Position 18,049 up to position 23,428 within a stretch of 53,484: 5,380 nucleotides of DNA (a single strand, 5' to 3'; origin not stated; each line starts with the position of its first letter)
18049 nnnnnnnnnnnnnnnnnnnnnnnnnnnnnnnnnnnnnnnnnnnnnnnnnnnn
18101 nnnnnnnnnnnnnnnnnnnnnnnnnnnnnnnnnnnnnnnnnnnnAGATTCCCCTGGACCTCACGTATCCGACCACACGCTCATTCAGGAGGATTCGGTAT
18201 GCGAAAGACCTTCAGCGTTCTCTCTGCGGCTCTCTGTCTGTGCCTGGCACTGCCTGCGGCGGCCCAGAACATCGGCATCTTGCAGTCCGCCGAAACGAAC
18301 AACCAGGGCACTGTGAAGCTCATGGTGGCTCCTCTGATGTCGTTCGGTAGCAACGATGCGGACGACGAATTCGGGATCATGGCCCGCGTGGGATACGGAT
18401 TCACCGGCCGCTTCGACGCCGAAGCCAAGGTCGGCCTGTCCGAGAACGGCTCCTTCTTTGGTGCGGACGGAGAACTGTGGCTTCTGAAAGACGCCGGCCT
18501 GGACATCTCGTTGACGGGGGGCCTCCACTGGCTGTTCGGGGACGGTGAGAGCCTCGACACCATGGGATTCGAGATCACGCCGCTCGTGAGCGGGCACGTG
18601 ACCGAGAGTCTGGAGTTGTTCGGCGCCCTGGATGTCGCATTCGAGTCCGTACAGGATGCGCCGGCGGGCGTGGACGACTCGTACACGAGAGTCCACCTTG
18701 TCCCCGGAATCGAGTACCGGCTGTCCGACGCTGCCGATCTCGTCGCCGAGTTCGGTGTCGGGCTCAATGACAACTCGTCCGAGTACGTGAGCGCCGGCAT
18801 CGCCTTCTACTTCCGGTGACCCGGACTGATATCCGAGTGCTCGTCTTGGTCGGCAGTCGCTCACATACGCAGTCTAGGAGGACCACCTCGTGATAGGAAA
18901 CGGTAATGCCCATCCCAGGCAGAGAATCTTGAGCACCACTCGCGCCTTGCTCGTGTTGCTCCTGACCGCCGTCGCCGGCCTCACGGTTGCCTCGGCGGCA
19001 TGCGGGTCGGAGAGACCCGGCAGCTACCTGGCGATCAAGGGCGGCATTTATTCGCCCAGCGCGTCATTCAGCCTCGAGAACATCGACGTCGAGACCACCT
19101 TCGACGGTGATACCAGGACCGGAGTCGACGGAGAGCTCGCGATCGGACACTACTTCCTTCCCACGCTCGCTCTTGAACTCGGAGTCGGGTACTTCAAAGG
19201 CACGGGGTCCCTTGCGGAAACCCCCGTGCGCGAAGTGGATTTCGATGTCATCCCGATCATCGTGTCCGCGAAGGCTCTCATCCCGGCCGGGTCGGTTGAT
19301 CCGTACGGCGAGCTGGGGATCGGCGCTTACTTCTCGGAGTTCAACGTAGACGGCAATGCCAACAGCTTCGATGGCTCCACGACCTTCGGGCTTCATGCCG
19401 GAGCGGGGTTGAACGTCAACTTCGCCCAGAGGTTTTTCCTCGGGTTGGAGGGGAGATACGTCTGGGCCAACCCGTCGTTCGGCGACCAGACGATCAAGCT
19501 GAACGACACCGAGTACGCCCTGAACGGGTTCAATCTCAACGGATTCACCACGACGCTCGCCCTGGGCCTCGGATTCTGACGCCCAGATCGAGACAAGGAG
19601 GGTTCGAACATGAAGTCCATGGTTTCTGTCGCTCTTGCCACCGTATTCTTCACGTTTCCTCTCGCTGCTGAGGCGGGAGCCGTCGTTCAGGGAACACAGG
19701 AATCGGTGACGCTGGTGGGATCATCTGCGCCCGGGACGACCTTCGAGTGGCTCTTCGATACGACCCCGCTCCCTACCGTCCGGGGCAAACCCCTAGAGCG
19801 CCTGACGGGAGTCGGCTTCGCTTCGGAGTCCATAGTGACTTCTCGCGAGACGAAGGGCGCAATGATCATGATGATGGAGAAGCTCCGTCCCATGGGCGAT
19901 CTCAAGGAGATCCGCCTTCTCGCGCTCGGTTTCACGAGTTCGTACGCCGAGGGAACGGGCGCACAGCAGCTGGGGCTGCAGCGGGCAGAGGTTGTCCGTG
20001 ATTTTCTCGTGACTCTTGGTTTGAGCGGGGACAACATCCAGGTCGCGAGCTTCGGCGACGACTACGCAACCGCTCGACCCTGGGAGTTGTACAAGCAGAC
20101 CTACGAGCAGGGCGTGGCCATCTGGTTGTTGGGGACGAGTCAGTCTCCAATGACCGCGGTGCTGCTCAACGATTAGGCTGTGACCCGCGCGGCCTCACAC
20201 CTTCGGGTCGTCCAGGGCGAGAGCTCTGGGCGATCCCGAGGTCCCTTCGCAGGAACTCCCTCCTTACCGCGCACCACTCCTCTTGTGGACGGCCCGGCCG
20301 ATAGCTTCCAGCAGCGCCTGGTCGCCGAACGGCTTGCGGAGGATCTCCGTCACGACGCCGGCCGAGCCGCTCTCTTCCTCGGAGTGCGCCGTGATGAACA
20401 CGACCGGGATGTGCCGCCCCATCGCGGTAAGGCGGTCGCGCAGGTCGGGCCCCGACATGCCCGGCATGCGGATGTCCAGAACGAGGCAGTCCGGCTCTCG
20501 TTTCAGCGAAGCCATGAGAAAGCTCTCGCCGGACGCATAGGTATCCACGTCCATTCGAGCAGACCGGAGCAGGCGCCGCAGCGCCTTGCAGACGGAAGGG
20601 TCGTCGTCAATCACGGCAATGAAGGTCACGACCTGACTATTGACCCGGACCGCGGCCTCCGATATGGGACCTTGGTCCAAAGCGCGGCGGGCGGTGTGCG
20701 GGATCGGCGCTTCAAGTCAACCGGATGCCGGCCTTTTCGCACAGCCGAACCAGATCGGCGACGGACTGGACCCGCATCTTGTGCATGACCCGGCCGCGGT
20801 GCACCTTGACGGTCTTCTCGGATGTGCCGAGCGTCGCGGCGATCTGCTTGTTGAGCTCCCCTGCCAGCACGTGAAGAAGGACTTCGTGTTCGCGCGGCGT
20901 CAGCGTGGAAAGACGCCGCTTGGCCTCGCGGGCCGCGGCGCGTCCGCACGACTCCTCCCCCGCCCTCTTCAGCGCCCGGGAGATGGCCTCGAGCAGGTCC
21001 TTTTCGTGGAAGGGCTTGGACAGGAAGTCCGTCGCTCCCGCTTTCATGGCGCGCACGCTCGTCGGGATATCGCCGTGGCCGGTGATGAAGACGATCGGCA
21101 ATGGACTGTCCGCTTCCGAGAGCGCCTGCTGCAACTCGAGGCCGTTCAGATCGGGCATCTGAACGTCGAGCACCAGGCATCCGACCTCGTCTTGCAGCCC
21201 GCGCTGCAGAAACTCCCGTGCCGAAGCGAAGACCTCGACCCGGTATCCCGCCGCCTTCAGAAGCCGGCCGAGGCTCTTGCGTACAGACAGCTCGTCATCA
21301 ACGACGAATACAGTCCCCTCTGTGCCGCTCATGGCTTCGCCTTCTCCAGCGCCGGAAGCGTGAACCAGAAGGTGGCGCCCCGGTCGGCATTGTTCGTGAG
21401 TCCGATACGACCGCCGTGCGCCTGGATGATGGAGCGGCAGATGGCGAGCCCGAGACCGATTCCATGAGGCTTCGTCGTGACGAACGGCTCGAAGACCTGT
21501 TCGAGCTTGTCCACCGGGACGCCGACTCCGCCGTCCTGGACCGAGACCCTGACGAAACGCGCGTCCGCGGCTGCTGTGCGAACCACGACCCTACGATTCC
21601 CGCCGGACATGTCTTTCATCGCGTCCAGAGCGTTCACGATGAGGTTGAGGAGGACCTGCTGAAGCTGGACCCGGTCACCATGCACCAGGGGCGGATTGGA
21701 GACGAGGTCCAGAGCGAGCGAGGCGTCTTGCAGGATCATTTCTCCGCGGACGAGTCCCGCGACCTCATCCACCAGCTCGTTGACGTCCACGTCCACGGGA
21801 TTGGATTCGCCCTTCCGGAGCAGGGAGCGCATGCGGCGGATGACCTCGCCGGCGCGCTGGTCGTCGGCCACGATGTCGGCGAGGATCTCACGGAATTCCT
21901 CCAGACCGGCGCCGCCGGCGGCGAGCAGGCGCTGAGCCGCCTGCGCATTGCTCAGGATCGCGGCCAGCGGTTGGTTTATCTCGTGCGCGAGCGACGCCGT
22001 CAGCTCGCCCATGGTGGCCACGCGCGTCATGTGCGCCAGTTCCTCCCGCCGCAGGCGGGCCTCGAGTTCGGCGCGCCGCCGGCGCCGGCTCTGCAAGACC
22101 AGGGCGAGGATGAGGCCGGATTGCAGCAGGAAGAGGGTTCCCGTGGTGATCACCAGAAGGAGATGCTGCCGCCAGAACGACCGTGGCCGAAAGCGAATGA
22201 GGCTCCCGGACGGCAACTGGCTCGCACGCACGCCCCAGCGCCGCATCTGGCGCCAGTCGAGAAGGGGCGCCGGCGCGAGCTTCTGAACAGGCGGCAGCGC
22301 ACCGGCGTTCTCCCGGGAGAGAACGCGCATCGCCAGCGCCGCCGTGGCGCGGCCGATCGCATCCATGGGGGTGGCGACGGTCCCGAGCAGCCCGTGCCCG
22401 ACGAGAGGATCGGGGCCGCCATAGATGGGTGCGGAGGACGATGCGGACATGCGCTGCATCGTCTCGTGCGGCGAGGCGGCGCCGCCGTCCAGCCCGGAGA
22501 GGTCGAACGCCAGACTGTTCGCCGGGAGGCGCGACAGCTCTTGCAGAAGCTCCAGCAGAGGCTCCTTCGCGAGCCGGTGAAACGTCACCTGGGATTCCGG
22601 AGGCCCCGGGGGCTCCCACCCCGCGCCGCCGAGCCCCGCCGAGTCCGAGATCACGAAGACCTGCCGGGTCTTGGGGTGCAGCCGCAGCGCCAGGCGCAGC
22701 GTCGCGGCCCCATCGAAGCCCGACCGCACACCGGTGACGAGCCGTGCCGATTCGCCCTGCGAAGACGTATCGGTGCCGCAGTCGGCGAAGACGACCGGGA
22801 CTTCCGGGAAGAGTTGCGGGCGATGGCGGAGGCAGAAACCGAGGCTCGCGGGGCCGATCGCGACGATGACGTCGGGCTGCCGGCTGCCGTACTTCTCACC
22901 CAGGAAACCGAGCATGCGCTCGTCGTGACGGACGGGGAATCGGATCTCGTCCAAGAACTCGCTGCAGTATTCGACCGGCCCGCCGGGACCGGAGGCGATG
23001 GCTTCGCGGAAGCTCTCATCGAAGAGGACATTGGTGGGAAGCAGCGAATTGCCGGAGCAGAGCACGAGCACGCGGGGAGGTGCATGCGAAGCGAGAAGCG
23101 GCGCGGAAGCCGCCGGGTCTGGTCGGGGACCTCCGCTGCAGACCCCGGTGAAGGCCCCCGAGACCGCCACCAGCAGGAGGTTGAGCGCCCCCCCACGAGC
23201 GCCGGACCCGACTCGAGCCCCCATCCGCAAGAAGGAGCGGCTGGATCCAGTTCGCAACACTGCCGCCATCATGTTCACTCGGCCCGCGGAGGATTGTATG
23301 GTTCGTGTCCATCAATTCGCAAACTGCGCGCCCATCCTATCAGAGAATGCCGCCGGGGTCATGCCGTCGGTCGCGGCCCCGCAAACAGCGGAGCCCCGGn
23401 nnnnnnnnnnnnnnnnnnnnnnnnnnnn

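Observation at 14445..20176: Sigma-54 / V4R-activator module controlling seven small envelope proteins and no enzyme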

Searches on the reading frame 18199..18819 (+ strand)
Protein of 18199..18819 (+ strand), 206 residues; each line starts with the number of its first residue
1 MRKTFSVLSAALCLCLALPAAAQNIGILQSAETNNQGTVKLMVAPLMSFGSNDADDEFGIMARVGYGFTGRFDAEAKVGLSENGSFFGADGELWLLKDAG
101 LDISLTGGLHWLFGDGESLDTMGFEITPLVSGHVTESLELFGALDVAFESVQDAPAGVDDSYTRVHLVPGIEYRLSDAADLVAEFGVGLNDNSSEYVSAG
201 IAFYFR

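Call 3: search_protein_families(library=pfam, max_evalue=0.1, proteins=[window:18199-18819:+])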
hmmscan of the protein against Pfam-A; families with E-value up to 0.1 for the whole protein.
window:18199-18819:+ (206 aa): 2 families
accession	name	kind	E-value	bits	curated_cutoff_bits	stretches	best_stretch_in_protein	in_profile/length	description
PF13505.12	OMP_b-brl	-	5.2e-07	30.4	28.7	1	10-186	3-151/175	Outer membrane protein beta-barrel domain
PF13557.12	Phenol_MetA_deg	-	0.0031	18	22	1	29-206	61-241/242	Putative MetA-pathway of phenol degradation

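Call 4: search_protein_families(library=ncbifam, max_evalue=0.1, proteins=[window:18199-18819:+])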
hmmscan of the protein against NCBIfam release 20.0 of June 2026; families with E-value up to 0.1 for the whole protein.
window:18199-18819:+ (206 aa): 1 family
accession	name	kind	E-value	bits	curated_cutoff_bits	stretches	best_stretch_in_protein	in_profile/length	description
TIGR04200.2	targ_of_XrtJ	subfamily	0.056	13.2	40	1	2-24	1-23/57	PExPT-CTERM protein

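Call 83: search_protein_families(library=pfam, alignment_id=A6, max_evalue=0.1)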
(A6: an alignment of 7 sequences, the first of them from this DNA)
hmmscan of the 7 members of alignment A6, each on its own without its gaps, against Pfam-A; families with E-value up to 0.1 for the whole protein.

A. member 1, seq(206 aa): 2 families
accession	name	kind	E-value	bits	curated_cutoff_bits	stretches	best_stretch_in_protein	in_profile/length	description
PF13505.12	OMP_b-brl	-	5.2e-07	30.4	28.7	1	10-186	3-151/175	Outer membrane protein beta-barrel domain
PF13557.12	Phenol_MetA_deg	-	0.0031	18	22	1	29-206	61-241/242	Putative MetA-pathway of phenol degradation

B. families by the number of members that match (of 7 scanned): 2 families
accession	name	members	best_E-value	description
PF13505.12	OMP_b-brl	7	3.5e-07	Outer membrane protein beta-barrel domain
PF13557.12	Phenol_MetA_deg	1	0.0031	Putative MetA-pathway of phenol degradation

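Call 84: search_solved_structures(query=A6, max_evalue=10)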
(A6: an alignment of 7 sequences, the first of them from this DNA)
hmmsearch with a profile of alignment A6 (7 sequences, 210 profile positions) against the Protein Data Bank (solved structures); distinct sequences matched with E-value up to 10: 2.
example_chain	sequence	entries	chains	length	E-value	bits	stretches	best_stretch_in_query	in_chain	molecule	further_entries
5a5c_A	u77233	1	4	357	0.34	13.6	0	145-170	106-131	LRRTM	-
5b4p_A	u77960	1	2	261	1.2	11.8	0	120-169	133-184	repebody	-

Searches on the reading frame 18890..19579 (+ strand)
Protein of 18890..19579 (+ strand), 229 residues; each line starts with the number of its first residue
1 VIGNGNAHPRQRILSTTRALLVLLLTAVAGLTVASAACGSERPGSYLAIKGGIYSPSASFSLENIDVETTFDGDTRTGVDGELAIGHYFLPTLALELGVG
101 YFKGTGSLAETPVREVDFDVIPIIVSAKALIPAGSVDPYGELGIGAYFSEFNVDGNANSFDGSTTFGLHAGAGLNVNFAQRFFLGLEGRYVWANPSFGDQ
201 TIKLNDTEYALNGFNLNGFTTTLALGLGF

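Call 3: search_protein_families(library=pfam, max_evalue=0.1, proteins=[window:18890-19579:+])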
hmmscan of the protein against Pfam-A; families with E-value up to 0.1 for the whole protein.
window:18890-19579:+ (229 aa): 3 families
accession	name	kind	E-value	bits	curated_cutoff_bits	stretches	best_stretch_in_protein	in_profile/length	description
PF13505.12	OMP_b-brl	-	1.1e-13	52.2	28.7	1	24-207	2-160/175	Outer membrane protein beta-barrel domain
PF09411.16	PagL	-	0.00097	19.7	23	1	131-186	54-109/136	Lipid A 3-O-deacylase (PagL)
PF13568.12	OMP_b-brl_2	-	0.0088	16.6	27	1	141-221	14-91/175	Outer membrane protein beta-barrel domain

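Call 4: search_protein_families(library=ncbifam, max_evalue=0.1, proteins=[window:18890-19579:+])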
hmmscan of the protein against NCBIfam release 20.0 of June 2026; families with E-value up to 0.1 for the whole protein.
window:18890-19579:+ (229 aa): 2 families
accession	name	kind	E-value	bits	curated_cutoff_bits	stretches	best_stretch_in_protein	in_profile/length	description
NF040596.1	MXAN_2562_fam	subfamily_domain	0.00022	20.9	100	1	47-177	4-148/208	MXAN_2562 family outer membrane beta-barrel protein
NF033908.1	AcfA_fam_omp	subfamily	0.013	14.9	100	0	32-103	14-78/217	AcfA family outer membrane beta-barrel protein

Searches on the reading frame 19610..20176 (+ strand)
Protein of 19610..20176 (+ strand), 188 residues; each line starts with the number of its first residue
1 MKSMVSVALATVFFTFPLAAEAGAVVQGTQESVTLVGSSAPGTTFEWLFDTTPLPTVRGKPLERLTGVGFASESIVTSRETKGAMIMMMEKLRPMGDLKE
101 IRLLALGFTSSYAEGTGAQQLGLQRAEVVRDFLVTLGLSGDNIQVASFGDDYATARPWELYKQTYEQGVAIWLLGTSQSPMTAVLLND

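Call 3: search_protein_families(library=pfam, max_evalue=0.1, proteins=[window:19610-20176:+])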
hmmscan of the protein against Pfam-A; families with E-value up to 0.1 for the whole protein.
window:19610-20176:+ (188 aa): 1 family
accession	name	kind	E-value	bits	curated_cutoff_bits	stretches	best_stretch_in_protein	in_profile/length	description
PF00691.25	OmpA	-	1.2e-06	29.2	27.2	1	80-151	12-82/98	OmpA family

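Call 4: search_protein_families(library=ncbifam, max_evalue=0.1, proteins=[window:19610-20176:+])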
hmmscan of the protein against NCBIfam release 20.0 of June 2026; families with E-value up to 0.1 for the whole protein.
window:19610-20176:+ (188 aa): 11 families
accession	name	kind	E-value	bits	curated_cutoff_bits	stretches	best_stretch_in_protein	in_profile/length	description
NF047620.1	FlgprotMotYVib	equivalog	1.7e-05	24.6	400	1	107-155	200-248/271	flagellar protein MotY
NF008071.1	PRK10808.1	equivalog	5.9e-05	22.6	277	1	52-151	217-315/358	porin OmpA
NF053585.1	OMP_LP_YfiB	equivalog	0.00012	22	128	1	70-152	60-139/163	outer membrane lipoprotein YfiB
TIGR03789.1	pdsO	hypoth_equivalog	0.00026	20.7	152.2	1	105-169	175-239/243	sortase-associated OmpA-like protein PdsO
TIGR02802.1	Pal_lipo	equivalog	0.00027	21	125.35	1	120-152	51-83/104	peptidoglycan-associated lipoprotein Pal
NF053612.1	anchor_PA1041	equivalog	0.00073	19.5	250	1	67-149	132-211/236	PA1041 family peptidoglycan-binding anchor lipoprotein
NF053613.1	OMP_toxin_LptF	equivalog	0.0046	16.7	400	1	102-155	174-227/256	lipotoxin F family OmpA-related lipoprotein LptF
NF053611.1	YiaD_Gzip_OmpA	equivalog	0.0078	15.9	175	1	97-152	130-185/206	YiaD family glycine zipper/OmpA-like lipoprotein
NF006285.1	PRK08457.1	equivalog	0.03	14.1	250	1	109-156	164-215/253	flagellar motor protein MotB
NF045787.1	OmpABordt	equivalog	0.031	14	200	1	102-151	118-167/194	outer membrane protein OmpA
NF047726.1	AutTranAdhPGAsTpgA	equivalog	0.048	12.8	350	1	106-149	194-237/268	trimeric autotransporter adhesin/peptidogylcan-associated protein TpgA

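Call 92: search_solved_structures(query=window:19610-20176:+, max_evalue=0.1, show_alignments=2)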
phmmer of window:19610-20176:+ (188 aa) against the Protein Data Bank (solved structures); distinct sequences matched with E-value up to 0.1: 14.
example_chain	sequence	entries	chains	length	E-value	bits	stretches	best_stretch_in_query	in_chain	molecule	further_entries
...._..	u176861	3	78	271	0.00011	25.3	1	96-150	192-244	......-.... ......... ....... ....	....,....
9ydo_Da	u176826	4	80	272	0.00011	25.3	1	96-150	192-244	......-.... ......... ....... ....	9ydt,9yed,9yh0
9yec_Da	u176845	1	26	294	0.00012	25.1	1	97-150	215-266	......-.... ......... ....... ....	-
2zf8_A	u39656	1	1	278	0.00089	22.3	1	103-150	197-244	Component of sodium-driven polar flagellar motor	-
8z5n_A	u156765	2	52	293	0.00097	22.2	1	103-150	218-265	Component of sodium-driven polar flagellar motor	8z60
2kgw_A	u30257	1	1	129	0.0091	19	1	102-150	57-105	Outer membrane protein A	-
2lbt_A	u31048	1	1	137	0.0098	18.9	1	102-150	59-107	Uncharacterized protein Rv0899/MT0922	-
2lca_A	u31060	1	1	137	0.01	18.8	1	102-150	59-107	Uncharacterized protein Rv0899/MT0922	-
4rha_A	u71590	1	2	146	0.012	18.7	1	53-151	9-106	Outer membrane protein A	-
2mqe_A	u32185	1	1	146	0.012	18.7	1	53-151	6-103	OmpA domain protein transmembrane region-containing protein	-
4erh_A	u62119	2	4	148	0.012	18.6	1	53-151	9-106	Outer membrane protein A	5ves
2l26_A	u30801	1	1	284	0.028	17.4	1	102-150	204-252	Uncharacterized protein Rv0899/MT0922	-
3nb3_A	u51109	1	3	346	0.063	16.3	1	53-151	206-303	Outer membrane protein A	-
6x65_N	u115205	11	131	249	0.082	15.9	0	102-179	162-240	Outer membrane protein, OmpA family protein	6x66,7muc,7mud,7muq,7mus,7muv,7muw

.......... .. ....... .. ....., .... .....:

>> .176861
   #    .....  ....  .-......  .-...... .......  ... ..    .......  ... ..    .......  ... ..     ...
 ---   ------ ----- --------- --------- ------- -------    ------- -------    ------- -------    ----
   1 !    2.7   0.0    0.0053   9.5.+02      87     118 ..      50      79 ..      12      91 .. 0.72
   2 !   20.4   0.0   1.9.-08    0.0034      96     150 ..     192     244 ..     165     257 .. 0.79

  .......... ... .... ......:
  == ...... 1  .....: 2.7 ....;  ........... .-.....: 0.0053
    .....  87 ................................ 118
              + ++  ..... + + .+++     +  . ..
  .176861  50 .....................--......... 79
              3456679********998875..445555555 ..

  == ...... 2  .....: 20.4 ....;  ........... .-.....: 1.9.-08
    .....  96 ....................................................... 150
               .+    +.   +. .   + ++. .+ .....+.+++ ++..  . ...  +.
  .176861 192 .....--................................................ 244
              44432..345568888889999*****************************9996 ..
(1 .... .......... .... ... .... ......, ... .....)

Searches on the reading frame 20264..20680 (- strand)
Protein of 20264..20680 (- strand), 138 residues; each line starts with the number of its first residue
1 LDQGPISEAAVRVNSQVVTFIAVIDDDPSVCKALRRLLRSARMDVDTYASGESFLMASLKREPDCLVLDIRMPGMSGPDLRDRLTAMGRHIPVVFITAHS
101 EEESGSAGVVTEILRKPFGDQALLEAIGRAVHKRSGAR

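Call 68: search_protein_families(library=pfam, max_evalue=0.00001, proteins=[window:20264-20680:-])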
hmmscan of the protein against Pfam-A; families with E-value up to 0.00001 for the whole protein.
window:20264-20680:- (138 aa): 1 family
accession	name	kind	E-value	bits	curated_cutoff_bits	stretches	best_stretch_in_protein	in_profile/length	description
PF00072.30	Response_reg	-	2.2e-22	79.8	30.2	1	21-127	1-110/111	Response regulator receiver domain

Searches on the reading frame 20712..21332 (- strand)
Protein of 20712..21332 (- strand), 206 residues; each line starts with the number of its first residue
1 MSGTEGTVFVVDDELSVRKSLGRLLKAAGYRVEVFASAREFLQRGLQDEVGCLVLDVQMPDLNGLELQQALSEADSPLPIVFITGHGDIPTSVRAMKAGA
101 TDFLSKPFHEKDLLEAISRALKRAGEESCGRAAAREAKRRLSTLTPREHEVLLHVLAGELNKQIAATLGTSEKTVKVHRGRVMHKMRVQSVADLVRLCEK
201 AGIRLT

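Call 68: search_protein_families(library=pfam, max_evalue=0.00001, proteins=[window:20712-21332:-])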
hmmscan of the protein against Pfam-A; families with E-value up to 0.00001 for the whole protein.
window:20712-21332:- (206 aa): 3 families
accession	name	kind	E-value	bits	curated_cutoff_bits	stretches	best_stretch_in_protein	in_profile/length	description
PF00072.30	Response_reg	-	4.3e-30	104.6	30.2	1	8-117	1-110/111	Response regulator receiver domain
PF00196.25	GerE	-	7.1e-19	67.6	23.5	1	143-197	2-56/57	Bacterial regulatory proteins, luxR family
PF08281.18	Sigma70_r4_2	-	7.6e-07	29.1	25.7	1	137-183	4-51/54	Sigma-70, region 4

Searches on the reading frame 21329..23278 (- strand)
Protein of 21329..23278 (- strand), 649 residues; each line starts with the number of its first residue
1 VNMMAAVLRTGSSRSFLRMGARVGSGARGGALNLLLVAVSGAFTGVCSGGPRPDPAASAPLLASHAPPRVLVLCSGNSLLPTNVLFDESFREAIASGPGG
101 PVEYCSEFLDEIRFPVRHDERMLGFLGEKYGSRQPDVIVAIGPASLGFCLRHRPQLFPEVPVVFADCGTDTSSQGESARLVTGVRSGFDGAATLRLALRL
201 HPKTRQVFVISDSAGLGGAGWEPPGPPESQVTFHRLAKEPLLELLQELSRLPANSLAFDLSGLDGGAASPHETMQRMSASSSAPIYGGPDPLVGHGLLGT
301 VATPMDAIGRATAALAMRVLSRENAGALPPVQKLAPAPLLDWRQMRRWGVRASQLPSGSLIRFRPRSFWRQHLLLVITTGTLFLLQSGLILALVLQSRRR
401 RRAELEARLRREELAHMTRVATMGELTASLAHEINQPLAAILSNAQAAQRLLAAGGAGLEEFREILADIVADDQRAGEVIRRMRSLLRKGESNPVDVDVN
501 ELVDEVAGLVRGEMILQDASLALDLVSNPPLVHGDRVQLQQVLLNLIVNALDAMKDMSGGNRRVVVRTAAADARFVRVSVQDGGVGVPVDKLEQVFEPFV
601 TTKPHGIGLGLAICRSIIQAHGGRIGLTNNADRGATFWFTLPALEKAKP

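Call 68: search_protein_families(library=pfam, max_evalue=0.00001, proteins=[window:21329-23278:-])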
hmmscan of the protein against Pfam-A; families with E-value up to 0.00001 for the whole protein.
window:21329-23278:- (649 aa): 2 families
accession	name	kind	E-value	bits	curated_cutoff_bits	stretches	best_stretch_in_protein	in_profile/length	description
PF02518.31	HATPase_c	-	2e-25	89.8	26.4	1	534-643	1-109/111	Histidine kinase-, DNA gyrase B-, and HSP90-like ATPase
PF00512.31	HisKA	-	2.2e-09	37.7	26.9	1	423-489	2-63/66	His Kinase A (phospho-acceptor) domain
